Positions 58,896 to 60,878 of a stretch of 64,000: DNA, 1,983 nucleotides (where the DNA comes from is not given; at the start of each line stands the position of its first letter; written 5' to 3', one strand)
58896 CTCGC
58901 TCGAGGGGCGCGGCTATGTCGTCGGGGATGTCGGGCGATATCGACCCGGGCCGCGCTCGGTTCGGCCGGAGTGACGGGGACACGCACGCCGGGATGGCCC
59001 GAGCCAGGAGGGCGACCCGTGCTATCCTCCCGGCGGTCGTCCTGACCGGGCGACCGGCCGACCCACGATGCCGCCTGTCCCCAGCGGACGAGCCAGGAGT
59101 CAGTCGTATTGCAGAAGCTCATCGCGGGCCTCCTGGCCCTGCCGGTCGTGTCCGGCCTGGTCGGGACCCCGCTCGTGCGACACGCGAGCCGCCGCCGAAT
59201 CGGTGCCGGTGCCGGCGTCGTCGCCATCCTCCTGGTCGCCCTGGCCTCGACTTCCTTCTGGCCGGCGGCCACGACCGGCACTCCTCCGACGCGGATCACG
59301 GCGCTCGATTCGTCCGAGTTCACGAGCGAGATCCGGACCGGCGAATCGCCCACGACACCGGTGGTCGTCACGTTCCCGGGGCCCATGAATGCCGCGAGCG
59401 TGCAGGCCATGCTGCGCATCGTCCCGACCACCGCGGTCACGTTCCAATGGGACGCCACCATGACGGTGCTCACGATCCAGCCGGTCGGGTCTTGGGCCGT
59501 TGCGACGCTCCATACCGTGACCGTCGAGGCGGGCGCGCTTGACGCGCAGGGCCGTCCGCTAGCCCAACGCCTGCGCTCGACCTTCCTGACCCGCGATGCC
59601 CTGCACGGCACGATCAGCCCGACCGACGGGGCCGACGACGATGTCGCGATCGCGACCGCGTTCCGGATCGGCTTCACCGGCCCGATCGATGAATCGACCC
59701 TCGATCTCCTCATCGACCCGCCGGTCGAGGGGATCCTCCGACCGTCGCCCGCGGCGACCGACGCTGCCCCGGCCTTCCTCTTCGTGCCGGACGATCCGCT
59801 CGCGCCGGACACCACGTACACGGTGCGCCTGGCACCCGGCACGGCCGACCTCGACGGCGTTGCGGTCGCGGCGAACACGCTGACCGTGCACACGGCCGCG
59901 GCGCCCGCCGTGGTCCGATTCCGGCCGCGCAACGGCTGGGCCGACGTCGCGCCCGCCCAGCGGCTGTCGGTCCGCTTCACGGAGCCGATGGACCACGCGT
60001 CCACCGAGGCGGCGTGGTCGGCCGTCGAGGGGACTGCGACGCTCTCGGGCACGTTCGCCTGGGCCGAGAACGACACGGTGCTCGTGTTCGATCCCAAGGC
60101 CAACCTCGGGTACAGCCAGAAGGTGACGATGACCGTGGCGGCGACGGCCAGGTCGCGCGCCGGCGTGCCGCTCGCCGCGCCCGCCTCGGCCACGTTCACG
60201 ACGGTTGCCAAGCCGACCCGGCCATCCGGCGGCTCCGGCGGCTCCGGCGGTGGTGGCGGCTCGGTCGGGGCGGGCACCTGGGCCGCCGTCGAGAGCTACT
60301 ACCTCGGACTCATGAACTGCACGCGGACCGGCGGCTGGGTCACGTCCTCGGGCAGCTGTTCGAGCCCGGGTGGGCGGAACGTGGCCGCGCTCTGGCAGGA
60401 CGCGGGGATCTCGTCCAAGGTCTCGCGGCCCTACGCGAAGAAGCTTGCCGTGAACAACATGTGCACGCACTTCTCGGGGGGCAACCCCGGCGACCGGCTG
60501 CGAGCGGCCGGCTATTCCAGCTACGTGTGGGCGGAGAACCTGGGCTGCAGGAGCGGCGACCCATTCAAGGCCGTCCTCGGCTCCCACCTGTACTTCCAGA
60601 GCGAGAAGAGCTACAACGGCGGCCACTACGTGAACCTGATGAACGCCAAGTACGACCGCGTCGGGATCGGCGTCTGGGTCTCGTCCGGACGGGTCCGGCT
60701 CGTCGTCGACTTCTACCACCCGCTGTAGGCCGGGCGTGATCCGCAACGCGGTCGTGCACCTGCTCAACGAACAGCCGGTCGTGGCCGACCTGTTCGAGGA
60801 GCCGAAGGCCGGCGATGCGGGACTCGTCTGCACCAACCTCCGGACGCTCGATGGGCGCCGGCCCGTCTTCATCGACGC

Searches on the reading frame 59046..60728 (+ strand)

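Call 51: search_protein_families(library=pfam, proteins=[window:59046-60728:+], max_evalue=0.00001)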
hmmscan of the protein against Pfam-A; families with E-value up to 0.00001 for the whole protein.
window:59046-60728:+ (560 aa): 1 family
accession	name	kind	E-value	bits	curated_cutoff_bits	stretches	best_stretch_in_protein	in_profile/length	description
PF13205.12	Big_5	-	3.7e-29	102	23.6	2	285-386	3-105/105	Bacterial Ig-like domain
